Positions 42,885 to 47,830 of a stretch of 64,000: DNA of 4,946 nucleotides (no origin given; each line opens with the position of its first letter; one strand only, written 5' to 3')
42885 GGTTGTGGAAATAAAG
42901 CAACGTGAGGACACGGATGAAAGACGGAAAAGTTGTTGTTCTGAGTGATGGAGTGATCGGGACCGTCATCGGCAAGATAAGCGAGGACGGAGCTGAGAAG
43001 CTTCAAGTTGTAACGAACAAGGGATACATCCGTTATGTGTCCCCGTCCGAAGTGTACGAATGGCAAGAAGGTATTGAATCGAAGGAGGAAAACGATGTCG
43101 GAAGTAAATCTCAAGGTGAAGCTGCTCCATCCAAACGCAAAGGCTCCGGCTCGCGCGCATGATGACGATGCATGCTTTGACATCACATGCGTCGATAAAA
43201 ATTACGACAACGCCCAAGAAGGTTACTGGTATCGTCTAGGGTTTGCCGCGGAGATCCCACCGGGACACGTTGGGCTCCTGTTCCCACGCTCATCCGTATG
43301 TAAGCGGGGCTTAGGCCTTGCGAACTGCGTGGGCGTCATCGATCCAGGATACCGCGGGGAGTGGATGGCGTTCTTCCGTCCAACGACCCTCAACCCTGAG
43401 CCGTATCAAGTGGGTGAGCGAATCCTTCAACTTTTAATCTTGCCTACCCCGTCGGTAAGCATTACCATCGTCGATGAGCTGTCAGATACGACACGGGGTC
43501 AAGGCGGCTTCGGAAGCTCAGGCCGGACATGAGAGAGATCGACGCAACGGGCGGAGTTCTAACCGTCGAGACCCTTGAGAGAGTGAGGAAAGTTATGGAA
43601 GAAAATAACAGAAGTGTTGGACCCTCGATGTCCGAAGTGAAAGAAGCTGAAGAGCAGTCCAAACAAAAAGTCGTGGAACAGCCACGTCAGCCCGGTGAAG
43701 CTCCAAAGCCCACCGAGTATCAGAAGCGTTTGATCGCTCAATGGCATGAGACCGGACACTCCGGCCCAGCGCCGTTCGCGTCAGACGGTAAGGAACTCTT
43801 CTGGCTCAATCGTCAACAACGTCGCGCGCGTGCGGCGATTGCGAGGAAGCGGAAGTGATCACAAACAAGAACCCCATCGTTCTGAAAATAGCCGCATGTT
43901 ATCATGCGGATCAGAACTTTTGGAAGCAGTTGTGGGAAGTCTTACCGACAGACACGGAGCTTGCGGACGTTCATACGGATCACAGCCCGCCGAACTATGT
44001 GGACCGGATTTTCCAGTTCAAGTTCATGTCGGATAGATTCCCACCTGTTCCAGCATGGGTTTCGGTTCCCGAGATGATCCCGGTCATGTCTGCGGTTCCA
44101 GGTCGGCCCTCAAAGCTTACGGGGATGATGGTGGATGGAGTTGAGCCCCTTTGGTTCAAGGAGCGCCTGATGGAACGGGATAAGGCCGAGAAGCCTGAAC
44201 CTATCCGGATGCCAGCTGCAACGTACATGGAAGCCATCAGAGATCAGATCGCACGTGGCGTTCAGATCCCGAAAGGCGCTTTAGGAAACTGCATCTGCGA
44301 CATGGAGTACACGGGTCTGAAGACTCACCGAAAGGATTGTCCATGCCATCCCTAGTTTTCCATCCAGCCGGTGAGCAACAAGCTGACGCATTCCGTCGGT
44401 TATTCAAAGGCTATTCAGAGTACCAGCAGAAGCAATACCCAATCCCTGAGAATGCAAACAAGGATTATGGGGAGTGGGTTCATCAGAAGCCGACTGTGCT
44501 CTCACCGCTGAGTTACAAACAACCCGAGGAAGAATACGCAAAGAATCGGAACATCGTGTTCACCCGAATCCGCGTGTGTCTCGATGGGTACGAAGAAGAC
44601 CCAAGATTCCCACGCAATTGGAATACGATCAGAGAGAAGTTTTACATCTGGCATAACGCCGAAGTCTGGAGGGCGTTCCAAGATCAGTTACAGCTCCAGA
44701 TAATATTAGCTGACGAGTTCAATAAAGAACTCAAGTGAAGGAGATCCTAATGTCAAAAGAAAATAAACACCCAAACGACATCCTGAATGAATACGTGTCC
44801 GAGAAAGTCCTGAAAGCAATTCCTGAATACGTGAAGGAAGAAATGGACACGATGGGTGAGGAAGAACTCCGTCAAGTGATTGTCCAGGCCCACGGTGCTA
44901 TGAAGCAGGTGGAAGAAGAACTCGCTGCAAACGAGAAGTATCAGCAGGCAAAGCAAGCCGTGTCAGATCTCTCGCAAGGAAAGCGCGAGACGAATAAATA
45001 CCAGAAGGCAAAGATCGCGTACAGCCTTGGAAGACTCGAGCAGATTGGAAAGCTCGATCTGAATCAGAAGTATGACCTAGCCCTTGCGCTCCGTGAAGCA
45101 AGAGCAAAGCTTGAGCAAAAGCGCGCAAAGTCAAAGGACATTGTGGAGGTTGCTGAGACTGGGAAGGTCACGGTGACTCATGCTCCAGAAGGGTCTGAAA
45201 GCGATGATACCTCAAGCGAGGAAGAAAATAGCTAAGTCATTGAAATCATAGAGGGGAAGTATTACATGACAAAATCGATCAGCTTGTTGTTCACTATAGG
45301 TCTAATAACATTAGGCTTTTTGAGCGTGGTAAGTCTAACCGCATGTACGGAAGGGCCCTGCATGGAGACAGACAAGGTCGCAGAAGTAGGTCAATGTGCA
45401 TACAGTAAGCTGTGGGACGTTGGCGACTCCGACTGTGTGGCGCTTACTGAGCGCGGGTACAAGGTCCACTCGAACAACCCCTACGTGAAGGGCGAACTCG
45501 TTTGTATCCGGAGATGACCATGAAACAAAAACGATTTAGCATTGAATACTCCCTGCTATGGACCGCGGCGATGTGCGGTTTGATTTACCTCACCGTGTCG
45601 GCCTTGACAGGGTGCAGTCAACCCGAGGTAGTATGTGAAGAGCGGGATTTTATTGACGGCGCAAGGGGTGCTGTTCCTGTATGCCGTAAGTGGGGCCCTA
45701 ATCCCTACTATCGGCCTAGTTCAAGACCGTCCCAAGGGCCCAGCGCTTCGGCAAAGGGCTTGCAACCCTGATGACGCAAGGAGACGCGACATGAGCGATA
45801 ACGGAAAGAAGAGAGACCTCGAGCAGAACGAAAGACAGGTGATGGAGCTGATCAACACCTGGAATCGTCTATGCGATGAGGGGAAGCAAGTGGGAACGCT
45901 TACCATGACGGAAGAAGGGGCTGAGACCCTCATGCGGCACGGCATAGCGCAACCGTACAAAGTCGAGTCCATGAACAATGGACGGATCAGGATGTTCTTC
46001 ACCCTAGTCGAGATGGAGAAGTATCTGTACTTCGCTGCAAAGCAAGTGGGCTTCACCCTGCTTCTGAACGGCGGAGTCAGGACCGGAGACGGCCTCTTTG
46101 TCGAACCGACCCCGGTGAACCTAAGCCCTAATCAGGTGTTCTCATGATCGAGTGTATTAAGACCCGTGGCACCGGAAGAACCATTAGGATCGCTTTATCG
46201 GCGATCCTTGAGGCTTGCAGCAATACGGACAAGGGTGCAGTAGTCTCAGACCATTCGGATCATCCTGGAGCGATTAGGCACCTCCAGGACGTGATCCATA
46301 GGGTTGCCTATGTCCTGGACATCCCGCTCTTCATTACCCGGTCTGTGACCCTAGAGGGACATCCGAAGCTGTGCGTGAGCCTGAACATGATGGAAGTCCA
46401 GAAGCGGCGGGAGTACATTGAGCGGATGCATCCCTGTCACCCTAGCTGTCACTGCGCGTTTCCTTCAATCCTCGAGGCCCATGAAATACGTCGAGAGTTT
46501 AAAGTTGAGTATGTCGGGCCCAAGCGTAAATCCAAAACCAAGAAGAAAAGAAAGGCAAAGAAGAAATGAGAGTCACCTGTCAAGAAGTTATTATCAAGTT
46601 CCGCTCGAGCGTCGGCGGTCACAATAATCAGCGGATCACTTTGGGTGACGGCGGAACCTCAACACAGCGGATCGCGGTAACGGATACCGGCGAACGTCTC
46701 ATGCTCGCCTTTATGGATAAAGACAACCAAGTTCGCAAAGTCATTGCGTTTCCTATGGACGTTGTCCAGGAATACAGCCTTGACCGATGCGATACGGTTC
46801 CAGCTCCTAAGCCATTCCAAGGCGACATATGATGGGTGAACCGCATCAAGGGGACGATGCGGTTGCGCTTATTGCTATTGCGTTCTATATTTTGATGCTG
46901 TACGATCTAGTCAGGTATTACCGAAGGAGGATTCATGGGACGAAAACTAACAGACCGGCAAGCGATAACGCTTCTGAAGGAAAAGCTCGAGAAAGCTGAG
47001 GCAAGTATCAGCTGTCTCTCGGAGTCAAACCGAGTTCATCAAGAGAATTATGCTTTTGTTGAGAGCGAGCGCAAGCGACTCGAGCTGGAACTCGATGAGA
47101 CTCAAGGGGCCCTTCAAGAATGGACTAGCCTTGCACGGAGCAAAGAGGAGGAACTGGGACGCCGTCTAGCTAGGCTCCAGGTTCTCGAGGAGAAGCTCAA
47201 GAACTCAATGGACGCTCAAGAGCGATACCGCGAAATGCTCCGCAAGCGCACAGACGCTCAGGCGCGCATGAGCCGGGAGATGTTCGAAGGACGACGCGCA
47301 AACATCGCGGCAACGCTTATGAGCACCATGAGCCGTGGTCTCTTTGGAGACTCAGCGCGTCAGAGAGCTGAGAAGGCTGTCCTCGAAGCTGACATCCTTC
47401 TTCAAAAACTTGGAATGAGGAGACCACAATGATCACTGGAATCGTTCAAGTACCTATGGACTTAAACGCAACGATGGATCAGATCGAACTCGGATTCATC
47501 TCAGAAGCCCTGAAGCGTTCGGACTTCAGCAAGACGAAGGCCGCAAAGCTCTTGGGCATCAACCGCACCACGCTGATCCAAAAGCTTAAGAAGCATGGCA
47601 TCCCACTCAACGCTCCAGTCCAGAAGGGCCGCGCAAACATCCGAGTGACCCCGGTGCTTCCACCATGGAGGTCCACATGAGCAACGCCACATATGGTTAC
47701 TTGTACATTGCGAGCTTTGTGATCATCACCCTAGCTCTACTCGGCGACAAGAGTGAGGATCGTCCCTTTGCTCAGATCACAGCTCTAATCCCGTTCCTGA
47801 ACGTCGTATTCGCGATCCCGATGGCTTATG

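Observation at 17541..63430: Strand-oriented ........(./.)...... element with at least 20 copies, overlapping promoters, stop codons and some coding sequence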

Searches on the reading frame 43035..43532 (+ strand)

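Call 23: search_protein_families(library=pfam, proteins=[window:43035-43532:+], max_evalue=0.01)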
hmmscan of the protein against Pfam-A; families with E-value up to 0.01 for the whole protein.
window:43035-43532:+ (165 aa): 2 families
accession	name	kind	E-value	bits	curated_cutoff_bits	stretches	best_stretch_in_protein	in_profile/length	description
PF00692.24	dUTPase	-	4.1e-15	56.1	22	1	34-163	2-129/129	dUTPase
PF22769.1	DCD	-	5.8e-09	36.7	27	1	73-134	88-149/153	dCTP deaminase-like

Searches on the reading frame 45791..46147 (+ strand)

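Call 23: search_protein_families(library=pfam, proteins=[window:45791-46147:+], max_evalue=0.01)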
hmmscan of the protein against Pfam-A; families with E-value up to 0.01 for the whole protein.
window:45791-46147:+ (118 aa): 1 family
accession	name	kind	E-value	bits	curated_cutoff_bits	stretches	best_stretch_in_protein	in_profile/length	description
PF14810.12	TGT_C2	-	0.0069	17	25.3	0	58-97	26-64/72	Patch-forming domain C2 of tRNA-guanine transglycosylase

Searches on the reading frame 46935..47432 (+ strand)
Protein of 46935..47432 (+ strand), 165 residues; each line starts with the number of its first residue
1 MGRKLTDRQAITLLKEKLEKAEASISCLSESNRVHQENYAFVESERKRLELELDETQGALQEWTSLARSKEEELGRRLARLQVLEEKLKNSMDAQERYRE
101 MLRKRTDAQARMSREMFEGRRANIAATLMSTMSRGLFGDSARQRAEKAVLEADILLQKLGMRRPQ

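Call 23: search_protein_families(library=pfam, proteins=[window:46935-47432:+], max_evalue=0.01)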
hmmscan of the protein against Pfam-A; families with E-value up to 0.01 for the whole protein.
window:46935-47432:+ (165 aa): 1 family
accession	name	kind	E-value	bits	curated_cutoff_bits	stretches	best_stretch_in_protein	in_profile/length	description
PF25450.1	Rab11-FIP3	-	0.0091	16.7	31.9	0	9-74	54-119/125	Rab11-FIP3-like domain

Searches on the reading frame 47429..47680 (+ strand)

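Call 16: search_protein_families(library=pfam, proteins=[window:47429-47680:+], max_evalue=0.01)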
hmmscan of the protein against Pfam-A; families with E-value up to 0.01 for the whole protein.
window:47429-47680:+ (83 aa): 5 families
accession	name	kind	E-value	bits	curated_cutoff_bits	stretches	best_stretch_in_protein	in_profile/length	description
PF02954.25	HTH_8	-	1.6e-13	50.6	22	1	16-56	2-42/42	Bacterial regulatory protein, Fis family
PF03683.19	UPF0175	-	1.8e-05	24.8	27.9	1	30-61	31-63/75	Uncharacterised protein family (UPF0175)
PF18024.7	HTH_50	-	0.00012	22.2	27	1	10-58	2-49/50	Helix-turn-helix domain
PF20432.4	Xre-like-HTH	-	0.00099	19.8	25.8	1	24-62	15-52/63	Antitoxin Xre-like helix-turn-helix domain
PF13556.12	HTH_30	-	0.0065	16.7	27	1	30-55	10-35/59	PucR C-terminal helix-turn-helix domain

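Call 79: search_protein_families(library=ncbifam, proteins=[window:47429-47680:+], max_evalue=0.01)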
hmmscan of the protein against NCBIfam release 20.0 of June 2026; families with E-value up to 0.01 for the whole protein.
window:47429-47680:+ (83 aa): 15 families
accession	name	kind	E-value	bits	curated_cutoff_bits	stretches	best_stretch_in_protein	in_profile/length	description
NF041552.1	TF_PrdR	equivalog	3.3e-09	35.6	795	1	8-56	528-576/577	sigma-54 dependent transcriptional regulator PrdR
NF002517.0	PRK01905.1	equivalog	4.9e-07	30.2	122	1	14-58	32-76/77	Fis family transcriptional regulator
NF001659.0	PRK00430.1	equivalog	1e-06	29.3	99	1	17-58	56-97/98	DNA-binding transcriptional regulator Fis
NF008485.2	PRK11388.1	equivalog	4.5e-05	22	551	1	12-60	591-639/643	dihydroxyacetone kinase operon transcriptional regulator DhaR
TIGR02974.1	phageshock_pspF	equivalog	4.8e-05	22.7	443.55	1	7-56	287-336/336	phage shock protein operon transcriptional activator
NF008622.0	PRK11608.1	equivalog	4.9e-05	22.5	529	1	7-58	274-325/329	phage shock protein operon transcriptional activator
TIGR02915.1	PEP_resp_reg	equivalog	0.00012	21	502.6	1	9-58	395-444/445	PEP-CTERM-box response regulator transcription factor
NF008469.0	PRK11361.1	equivalog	0.00023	20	714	1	11-58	409-456/461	acetoacetate metabolism transcriptional regulator AtoC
TIGR01818.1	ntrC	equivalog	0.00024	20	558.6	1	14-55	421-462/463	nitrogen regulation protein NR(I)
NF008176.1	PRK10923.1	equivalog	0.00077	18.2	620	1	14-58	424-468/469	nitrogen regulation protein NR(I)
NF011953.0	PRK15424.1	equivalog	0.00085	18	703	1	18-56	496-534/538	propionate catabolism operon regulatory protein PrpR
NF041906.1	V4R_TF_MobR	exception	0.0015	17.1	999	1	13-55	501-543/544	phenol degradation transcriptional regulator MobR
TIGR02040.1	PpsR-CrtJ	equivalog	0.0039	16.3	275.4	1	14-58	398-442/442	transcriptional regulator PpsR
NF050807.1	TransRegFlbDCaul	equivalog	0.0064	15.4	750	1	14-64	396-449/454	sigma-54-dependent transcriptional regulator FlbD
TIGR02329.1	propionate_PrpR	equivalog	0.0074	15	499.2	1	19-55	490-526/526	propionate catabolism operon regulatory protein PrpR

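Call 80: search_protein_families(library=phrogs, proteins=[window:47429-47680:+], max_evalue=0.001)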
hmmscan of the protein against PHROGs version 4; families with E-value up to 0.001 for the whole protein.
window:47429-47680:+ (83 aa): 2 families
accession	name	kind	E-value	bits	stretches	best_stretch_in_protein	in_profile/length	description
phrog_13024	-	unknown function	2.7e-06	28.1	1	15-58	184-227/233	-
phrog_10100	-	DNA, RNA and nucleotide metabolism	9.1e-06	26.5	1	17-55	25-63/66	HTH DNA binding protein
